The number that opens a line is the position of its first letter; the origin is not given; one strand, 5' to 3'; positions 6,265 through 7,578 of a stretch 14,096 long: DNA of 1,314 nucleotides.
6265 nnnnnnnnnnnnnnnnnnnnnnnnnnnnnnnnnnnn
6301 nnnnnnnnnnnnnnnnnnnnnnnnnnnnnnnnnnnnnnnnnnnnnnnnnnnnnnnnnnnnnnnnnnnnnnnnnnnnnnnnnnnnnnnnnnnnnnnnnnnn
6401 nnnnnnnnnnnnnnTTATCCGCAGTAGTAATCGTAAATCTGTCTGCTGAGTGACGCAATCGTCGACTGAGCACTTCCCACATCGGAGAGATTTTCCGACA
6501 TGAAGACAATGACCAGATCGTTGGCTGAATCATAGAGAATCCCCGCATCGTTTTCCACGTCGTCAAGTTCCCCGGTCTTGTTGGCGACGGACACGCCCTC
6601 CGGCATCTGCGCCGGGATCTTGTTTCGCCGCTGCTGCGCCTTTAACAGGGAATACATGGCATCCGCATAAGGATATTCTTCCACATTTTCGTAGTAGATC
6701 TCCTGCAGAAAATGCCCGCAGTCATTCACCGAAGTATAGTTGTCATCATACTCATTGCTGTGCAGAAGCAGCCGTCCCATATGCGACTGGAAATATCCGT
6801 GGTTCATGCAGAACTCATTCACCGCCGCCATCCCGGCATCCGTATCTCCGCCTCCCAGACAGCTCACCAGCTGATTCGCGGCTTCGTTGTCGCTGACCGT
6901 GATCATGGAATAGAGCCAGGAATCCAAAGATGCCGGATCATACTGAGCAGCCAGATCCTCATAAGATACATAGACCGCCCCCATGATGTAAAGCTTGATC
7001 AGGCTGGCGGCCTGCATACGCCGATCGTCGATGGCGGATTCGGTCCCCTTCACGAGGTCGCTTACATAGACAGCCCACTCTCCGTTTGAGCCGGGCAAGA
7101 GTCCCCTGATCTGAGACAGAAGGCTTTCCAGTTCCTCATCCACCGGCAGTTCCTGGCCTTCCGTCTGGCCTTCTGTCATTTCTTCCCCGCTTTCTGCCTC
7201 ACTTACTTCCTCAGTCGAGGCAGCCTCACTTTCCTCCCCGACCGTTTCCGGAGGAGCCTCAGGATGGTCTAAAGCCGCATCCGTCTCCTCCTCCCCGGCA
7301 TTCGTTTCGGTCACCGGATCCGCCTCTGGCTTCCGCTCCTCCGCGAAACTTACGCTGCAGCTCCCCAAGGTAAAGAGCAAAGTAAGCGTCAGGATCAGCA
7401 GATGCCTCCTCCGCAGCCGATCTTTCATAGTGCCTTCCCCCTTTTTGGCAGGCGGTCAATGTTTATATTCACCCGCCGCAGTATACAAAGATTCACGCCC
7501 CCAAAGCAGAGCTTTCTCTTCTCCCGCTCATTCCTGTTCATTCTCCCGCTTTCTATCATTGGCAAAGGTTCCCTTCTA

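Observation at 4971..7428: Operon pairing a beta-lactamase-fold lipoprotein with a 6xSH3b secreted protein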

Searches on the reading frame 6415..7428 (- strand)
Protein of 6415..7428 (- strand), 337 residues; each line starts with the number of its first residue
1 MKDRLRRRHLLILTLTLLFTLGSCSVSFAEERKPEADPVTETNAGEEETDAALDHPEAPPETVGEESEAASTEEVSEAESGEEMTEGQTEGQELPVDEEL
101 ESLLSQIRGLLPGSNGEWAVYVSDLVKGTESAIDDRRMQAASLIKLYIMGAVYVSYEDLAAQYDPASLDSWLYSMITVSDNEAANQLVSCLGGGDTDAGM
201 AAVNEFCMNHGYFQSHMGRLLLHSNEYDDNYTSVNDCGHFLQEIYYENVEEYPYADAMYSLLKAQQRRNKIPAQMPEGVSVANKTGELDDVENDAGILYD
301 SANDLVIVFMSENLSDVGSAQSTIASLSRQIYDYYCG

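Call 3: search_protein_families(library=pfam, proteins=[window:6415-7428:-], max_evalue=0.01)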
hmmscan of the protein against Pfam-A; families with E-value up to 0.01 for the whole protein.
window:6415-7428:- (337 aa): 1 family
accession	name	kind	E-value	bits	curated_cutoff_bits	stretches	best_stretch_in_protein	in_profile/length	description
PF13354.11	Beta-lactamase2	-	4.8e-33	114.7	22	1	167-308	74-210/214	Beta-lactamase enzyme family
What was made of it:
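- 6415..7428 (-): Hydrolase gene, 337 aa: class-A-beta-lactamase-like (PF13354) serine hydrolase lacking Glu166. PF13354 at E=4.8e-33 (call 3).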

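Call 5: search_solved_structures(query=window:6415-7428:-, max_evalue=0.01, show_alignments=4)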
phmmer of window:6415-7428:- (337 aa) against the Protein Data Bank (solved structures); distinct sequences matched with E-value up to 0.01: 5.
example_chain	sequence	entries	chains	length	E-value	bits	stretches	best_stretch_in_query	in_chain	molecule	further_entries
4ewf_A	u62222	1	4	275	2e-12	50.9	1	167-330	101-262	Beta-lactamase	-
4hes_A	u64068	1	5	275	1.7e-07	34.6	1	174-318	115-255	Beta-lactamase class A-like protein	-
2j7v_A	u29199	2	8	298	5.8e-05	26.4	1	173-333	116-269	TLL2115 PROTEIN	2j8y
2j9o_A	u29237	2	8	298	0.0001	25.5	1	173-333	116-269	TLL2115 PROTEIN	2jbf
5tfq_A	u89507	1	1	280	0.00079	22.6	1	166-333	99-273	Beta-lactamase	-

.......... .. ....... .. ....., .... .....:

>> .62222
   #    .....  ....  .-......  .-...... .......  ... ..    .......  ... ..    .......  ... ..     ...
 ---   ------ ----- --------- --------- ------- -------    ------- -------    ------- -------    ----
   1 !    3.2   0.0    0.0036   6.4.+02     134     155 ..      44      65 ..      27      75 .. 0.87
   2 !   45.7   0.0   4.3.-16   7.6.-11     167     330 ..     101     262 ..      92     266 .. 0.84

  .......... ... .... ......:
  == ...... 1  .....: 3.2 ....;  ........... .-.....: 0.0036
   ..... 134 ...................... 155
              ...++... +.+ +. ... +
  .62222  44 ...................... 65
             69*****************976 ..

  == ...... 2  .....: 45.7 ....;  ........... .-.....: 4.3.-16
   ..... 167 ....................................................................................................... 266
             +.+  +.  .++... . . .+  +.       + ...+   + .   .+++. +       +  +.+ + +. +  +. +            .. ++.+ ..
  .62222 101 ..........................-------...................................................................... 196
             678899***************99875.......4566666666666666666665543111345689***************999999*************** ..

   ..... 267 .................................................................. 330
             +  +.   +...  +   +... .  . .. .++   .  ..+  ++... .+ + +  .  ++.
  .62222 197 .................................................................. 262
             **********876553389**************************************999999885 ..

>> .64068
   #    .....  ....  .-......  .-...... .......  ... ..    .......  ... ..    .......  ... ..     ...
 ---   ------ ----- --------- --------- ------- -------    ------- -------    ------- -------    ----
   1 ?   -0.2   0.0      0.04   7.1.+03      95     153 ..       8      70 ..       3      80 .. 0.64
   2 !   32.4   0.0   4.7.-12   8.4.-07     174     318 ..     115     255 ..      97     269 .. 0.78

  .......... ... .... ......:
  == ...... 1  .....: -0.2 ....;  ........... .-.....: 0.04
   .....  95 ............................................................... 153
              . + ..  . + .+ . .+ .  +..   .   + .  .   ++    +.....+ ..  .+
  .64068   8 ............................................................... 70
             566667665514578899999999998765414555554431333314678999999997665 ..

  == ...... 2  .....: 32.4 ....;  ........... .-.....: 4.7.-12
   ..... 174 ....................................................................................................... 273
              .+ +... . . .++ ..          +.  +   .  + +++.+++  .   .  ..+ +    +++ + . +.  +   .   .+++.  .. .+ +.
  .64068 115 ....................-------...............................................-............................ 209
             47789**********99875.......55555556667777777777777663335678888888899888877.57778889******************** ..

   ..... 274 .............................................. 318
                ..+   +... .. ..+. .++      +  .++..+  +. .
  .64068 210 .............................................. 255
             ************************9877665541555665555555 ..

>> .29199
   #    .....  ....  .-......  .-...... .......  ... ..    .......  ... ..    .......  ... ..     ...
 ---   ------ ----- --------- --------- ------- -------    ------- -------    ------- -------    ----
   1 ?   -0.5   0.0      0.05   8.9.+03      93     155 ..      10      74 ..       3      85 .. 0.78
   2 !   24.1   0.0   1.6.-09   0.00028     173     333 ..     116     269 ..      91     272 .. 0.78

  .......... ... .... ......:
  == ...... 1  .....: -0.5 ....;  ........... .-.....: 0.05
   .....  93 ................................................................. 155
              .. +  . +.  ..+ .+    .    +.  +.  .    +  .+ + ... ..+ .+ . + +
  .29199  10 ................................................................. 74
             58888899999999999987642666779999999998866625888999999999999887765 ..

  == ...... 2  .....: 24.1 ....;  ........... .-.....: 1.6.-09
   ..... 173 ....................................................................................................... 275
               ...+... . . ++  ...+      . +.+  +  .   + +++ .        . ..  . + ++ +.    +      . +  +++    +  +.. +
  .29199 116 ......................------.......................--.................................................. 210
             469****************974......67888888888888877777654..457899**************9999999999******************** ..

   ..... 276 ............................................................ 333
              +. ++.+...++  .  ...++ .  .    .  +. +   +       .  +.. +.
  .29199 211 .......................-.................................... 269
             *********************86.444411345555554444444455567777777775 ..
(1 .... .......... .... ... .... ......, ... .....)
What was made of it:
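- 6415..7428 (-): PDB sequence hits are 4ewf, 4hes and PBP-A 2j7v (call 5).
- Closest known: Uncharacterised class-A-like structural-genomics proteins 4ewf. Same: They have Met at the aligned 166 position and share the KTG...(v)-x-ND-(v/a)G motif after the KTG strand (call 5).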

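Call 6: search_protein_families(library=ncbifam, proteins=[window:6415-7428:-], max_evalue=0.01)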
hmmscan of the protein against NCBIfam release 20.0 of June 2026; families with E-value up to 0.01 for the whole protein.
window:6415-7428:- (337 aa): 7 families
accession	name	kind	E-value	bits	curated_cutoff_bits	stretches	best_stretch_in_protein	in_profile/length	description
NF033103.1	bla_class_A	equivalog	3.4e-14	52.6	200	1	167-334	87-256/257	class A beta-lactamase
NF012099.1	SubclassA2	equivalog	1.2e-08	34.4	320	1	172-335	99-270/275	class A beta-lactamase, subclass A2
NF000447.2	bla-A_Chryseo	exception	1.7e-05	24.2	510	1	168-311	115-266/292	CGA/CIA family class A beta-lactamase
NF000320.3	blaPEN-Bcc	equivalog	0.00037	19.9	540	0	269-330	230-294/300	PEN family class A beta-lactamase, Bcc-type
NF000512.2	blaSGM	exception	0.0034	16.8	500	1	173-333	114-274/285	SGM family class A beta-lactamase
NF041138.1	blaPenB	exception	0.0043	16.4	685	0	269-331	242-307/312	PEN-B family class A beta-lactamase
NF000446.2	blaCIA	exception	0.0076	15.2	640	0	175-310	122-253/292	CIA family extended-spectrum class A beta-lactamase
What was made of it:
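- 6415..7428 (-): NCBIfam bla_class_A scores 52.6 bits against a cutoff of 200 (call 6).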

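Call 7: find_homologous_proteins(query=window:6415-7428:-, max_evalue=0.00001)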
Query window:6415-7428:- (337 aa): 3939 proteins with E <= 0.00001 among 6177 candidates; the best 120 are listed.
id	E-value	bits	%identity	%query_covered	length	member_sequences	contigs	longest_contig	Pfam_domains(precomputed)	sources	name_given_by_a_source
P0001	3.5e-219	745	100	100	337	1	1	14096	PF13354.13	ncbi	-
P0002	8.8e-126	438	74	83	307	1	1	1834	PF13354.13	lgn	-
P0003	5.3e-123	429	63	98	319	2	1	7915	PF13354.13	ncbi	-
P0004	9.2e-122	425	60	100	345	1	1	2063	PF13354.13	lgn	-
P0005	1.5e-116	408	65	92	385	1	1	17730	PF13354.13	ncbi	-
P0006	2.5e-115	404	74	73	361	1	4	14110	PF13354.13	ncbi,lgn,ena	-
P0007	5.5e-115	403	75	74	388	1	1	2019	PF13354.13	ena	-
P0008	1.1e-110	389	57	100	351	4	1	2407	PF13354.13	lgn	-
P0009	5.2e-108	380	56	99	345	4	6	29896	PF13354.13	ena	-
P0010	2.2e-106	374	55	99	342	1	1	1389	PF13354.13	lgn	-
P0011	2.3e-106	374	57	98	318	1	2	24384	PF13354.13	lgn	-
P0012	3.9e-106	374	56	95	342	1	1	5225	PF13354.13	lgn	-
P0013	1.0e-105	372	64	82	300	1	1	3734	PF13354.13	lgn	-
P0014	2.6e-105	371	69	73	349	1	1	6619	PF13354.13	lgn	-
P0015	1.1e-104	369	69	74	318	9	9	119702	PF13354.13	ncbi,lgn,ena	-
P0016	2.7e-104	368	53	99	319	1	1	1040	PF13354.13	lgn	-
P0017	3.4e-104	367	68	74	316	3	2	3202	PF13354.13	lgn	-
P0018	4.6e-104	367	69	71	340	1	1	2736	PF13354.13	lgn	-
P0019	7.1e-104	366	67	72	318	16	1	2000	PF13354.13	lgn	-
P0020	1.1e-103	366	55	97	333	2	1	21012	PF13354.13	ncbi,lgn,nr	ncbi:MAG: class A beta-lactamase-related serine hydrolase [Lachnospiraceae bacterium]|nr:class A bet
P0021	1.5e-103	365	60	85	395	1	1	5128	PF13354.13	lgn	-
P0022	1.8e-103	365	62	82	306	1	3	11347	PF13354.13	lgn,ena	-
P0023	2.2e-103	365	65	77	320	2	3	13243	PF13354.13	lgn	-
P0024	2.8e-103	364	63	82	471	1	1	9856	PF13354.13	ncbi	-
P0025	3.5e-103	364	57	99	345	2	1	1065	PF13354.13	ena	-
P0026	3.8e-103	364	57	92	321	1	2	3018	PF13354.13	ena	-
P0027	3.8e-103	364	68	72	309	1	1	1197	PF13354.13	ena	-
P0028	9.3e-103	362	69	74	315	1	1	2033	PF13354.13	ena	-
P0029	9.7e-103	362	67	72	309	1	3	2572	PF13354.13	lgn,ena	-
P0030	9.9e-103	362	67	72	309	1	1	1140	PF13354.13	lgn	-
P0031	1.4e-102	362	65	77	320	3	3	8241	PF13354.13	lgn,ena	-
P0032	1.5e-102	362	67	72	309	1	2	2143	PF13354.13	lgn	-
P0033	2.3e-102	361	68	72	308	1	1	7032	PF13354.13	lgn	-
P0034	2.6e-102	361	68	72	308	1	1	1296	PF13354.13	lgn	-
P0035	2.6e-102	361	68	72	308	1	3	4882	PF13354.13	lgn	-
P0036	3.0e-102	361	65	77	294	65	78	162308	PF13354.13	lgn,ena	-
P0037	3.1e-102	361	56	99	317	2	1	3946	PF13354.13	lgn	-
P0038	4.5e-102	360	58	96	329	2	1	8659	PF13354.13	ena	-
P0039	6.0e-102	360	65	77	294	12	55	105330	PF13354.13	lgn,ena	-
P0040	6.6e-102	360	67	72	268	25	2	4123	PF13354.13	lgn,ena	-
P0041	6.9e-102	360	68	72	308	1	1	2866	PF13354.13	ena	-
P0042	7.6e-102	359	68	72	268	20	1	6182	PF13354.13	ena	-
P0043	8.5e-102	359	68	72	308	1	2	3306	PF13354.13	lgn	-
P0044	9.8e-102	359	53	99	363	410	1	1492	PF13354.13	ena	-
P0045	1.0e-101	359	61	82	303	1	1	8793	PF13354.13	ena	-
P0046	1.0e-101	359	61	82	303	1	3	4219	PF13354.13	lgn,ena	-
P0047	1.0e-101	359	68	72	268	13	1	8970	PF13354.13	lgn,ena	-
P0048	1.0e-101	359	61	82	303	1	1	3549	PF13354.13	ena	-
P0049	1.1e-101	359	61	82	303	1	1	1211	PF13354.13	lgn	-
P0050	1.1e-101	359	61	82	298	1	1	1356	PF13354.13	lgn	-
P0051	1.1e-101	359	68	72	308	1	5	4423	PF13354.13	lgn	-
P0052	1.1e-101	359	68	74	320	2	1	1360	PF13354.13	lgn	-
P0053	1.2e-101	359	67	72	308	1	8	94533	PF13354.13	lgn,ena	-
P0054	1.3e-101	359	61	82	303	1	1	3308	PF13354.13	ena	-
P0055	1.5e-101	358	61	82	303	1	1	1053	PF13354.13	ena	-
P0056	1.6e-101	358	64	77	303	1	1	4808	PF13354.13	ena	-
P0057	1.6e-101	358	67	72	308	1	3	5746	PF13354.13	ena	-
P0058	1.6e-101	358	61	82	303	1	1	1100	PF13354.13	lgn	-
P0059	1.7e-101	358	61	82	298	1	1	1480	PF13354.13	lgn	-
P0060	1.7e-101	358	66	74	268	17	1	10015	PF13354.13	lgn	-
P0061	1.7e-101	358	60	82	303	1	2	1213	PF13354.13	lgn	-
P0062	1.7e-101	358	67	72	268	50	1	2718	PF13354.13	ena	-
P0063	1.7e-101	358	61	82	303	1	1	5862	PF13354.13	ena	-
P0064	1.7e-101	358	61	82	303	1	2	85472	PF13354.13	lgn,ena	-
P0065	1.8e-101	358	68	72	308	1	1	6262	PF13354.13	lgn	-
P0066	1.8e-101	358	68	72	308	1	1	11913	PF13354.13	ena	-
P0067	1.8e-101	358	62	83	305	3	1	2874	PF13354.13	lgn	-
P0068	1.8e-101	358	62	82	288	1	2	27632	PF13354.13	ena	-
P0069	1.9e-101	358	67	74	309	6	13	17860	PF13354.13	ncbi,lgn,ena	-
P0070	1.9e-101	358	61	82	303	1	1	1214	PF13354.13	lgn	-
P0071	2.0e-101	358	68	72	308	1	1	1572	PF13354.13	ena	-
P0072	2.0e-101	358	61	82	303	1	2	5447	PF13354.13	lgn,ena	-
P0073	2.1e-101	358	61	82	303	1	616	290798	PF13354.13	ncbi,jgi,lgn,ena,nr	ncbi:serine hydrolase [Ruminococcus sp. AF24-32LB]|jgi:beta-lactamase class A|nr:serine hydrolase [R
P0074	2.1e-101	358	61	82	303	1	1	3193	PF13354.13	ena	-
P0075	2.2e-101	358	61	82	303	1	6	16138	PF13354.13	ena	-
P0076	2.3e-101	358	67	72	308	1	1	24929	PF13354.13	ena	-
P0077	2.3e-101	358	67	72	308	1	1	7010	PF13354.13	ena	-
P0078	2.4e-101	358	66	74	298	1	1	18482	PF13354.13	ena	-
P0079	2.4e-101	358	67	72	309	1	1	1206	PF13354.13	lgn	-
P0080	2.6e-101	358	67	72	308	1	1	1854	PF13354.13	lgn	-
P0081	2.7e-101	358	61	82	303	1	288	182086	PF13354.13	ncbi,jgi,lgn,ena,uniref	ncbi:serine hydrolase [Blautia sp. HCN-1074]|jgi:beta-lactamase class A|uniref:serine hydrolase n=1 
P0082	2.7e-101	358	61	82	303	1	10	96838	PF13354.13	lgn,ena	-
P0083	2.7e-101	358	66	74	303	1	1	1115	PF13354.13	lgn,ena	-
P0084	2.9e-101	358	60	82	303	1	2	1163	PF13354.13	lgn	-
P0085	3.0e-101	358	67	72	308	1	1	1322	PF13354.13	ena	-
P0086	3.1e-101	358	67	72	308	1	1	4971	PF13354.13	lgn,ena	-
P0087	3.1e-101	357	61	82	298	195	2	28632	PF13354.13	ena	-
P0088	3.2e-101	357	67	72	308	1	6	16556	PF13354.13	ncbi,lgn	-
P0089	3.2e-101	357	55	99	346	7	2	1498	PF13354.13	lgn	-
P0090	3.2e-101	357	67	72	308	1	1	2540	PF13354.13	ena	-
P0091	3.2e-101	357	60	82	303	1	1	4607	PF13354.13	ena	-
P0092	3.3e-101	357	61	82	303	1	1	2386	PF13354.13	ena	-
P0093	3.3e-101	357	66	74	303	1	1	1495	PF13354.13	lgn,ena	-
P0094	3.5e-101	357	67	72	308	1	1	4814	PF13354.13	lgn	-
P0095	3.5e-101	357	67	72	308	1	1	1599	PF13354.13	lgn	-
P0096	3.6e-101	357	61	82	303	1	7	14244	PF13354.13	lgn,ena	-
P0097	3.6e-101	357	60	82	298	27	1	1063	PF13354.13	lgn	-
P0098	3.6e-101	357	68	72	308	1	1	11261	PF13354.13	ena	-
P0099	3.9e-101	357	68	72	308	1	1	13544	PF13354.13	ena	-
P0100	3.9e-101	357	68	72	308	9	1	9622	PF13354.13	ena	-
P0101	4.0e-101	357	67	72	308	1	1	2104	PF13354.13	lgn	-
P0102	4.0e-101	357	61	82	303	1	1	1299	PF13354.13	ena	-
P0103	4.1e-101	357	61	82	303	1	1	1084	PF13354.13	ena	-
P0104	4.1e-101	357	61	82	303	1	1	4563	PF13354.13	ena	-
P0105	4.3e-101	357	61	82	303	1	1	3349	PF13354.13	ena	-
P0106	4.5e-101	357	68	72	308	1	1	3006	PF13354.13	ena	-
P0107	4.5e-101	357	68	72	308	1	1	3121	PF13354.13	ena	-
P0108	4.5e-101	357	66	74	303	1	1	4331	PF13354.13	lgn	-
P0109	4.7e-101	357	61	82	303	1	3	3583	PF13354.13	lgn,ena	-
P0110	4.7e-101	357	67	72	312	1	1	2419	PF13354.13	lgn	-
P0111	4.8e-101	357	67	72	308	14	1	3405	PF13354.13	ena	-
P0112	4.8e-101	357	61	82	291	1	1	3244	PF13354.13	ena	-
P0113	4.9e-101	357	61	82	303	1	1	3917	PF13354.13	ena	-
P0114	4.9e-101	357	60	82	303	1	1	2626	PF13354.13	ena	-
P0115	4.9e-101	357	61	82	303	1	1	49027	PF13354.13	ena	-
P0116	5.0e-101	357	61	82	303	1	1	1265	PF13354.13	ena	-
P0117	5.1e-101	357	67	72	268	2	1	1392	PF13354.13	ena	-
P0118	5.1e-101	357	60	82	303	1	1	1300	PF13354.13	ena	-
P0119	5.2e-101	357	61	82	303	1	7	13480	PF13354.13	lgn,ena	-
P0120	5.2e-101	357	60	82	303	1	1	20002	PF13354.13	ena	-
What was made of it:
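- Sources annotate relatives as 'beta-lactamase class A' (call 7).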

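Call 11: find_related_loci(query=A1, collection=genome_contigs, flank=6000)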
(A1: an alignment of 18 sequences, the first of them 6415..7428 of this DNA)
Query A1 (337 aa) in genome_contigs; peptide patterns used: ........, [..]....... (x = any residue, [..] = any of these).
351 stretches matched a pattern; 235 encode a relative of the query (tblastn E <= 1e-3); the best 80 are kept; 80 distinct loci.
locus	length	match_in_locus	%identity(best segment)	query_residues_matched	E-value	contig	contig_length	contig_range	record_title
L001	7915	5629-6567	63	7-336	1e-131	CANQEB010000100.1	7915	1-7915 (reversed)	MAG: uncultured Lachnospiraceae bacterium isolate Lapin-007__bin20 genome assembly, contig: Lapin-007__NODE_4017_length_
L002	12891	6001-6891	65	29-337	1e-126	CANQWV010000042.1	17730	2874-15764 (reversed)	MAG: uncultured Lachnospiraceae bacterium isolate Lapin-010__bin15 genome assembly, contig: Lapin-010__NODE_1162_length_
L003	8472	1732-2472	74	90-336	4e-123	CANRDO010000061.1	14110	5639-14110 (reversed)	MAG: uncultured Lachnospiraceae bacterium isolate Lapin-026__bin14 genome assembly, contig: Lapin-026__NODE_5226_length_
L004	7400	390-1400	56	2-335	1e-115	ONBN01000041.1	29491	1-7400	uncultured Clostridiales bacterium isolate RUG154 genome assembly, contig: scaffold_1010, whole genome shotgun sequence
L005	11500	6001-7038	57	1-336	3e-115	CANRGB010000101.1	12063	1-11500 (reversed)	MAG: uncultured Lachnospiraceae bacterium isolate Lapin-023__bin36 genome assembly, contig: Lapin-023__NODE_6843_length_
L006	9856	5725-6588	63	58-335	9e-115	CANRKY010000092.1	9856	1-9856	MAG: uncultured Marvinbryantia sp. isolate Lapin-033__bin48 genome assembly, contig: Lapin-033__NODE_5819_length_9856_co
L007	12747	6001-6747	69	87-335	6e-111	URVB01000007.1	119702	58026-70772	uncultured Blautia sp. isolate UMGS1369 genome assembly, contig: NODE_101_length_119702_cov_5.484651, whole genome shotg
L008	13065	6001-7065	54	2-335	3e-111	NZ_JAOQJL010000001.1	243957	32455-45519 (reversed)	Blautia ammoniilytica strain Sanger_23 .13470_2_81.1, whole genome shotgun sequence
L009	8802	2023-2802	65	78-337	3e-110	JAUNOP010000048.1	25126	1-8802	MAG: Eubacteriales bacterium isolate S34M_St_66 NODE_922_length_25126_cov_18.850744, whole genome shotgun sequence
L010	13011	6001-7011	55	5-336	5e-110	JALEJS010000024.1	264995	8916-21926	MAG: Blautia sp. isolate SUG67 k141_7167347, whole genome shotgun sequence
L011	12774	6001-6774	65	78-335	5e-109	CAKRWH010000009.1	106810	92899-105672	MAG: uncultured Blautia sp. isolate REFINED_METABAT215_TOP10_CONTIGS_1500_ASSEMBLY_K77_MERGED__Hadza_MoBio_hadza-E-H_N_1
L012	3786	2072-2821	68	87-335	5e-111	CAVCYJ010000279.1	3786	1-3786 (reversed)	Holdemanella biformis isolate H07666-L1_cleanbin_000042 genome assembly, contig: Spades_H07666-L1_contig_16571, whole ge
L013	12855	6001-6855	61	58-335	5e-109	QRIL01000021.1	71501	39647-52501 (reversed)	Ruminococcus sp. AM22-13 AM22-13.Scaf21, whole genome shotgun sequence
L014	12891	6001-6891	56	27-335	3e-108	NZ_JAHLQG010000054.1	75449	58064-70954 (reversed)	Blautia sp. MSJ-9 LDH-m-9_ctg000042, whole genome shotgun sequence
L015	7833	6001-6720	66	97-336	2e-107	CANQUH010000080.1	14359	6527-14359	MAG: uncultured Lachnospiraceae bacterium isolate Lapin-023__bin50 genome assembly, contig: Lapin-023__NODE_5505_length_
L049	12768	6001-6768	61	76-335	1e-96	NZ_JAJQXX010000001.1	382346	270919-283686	Blautia sp. XA-2221 Contig_1_chromosome, whole genome shotgun sequence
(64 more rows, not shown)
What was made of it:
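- Tried and rejected: Taxonomy is inferred from the nearest loci, which are rabbit-gut Lachnospiraceae MAGs at 63-74% identity (call 11).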
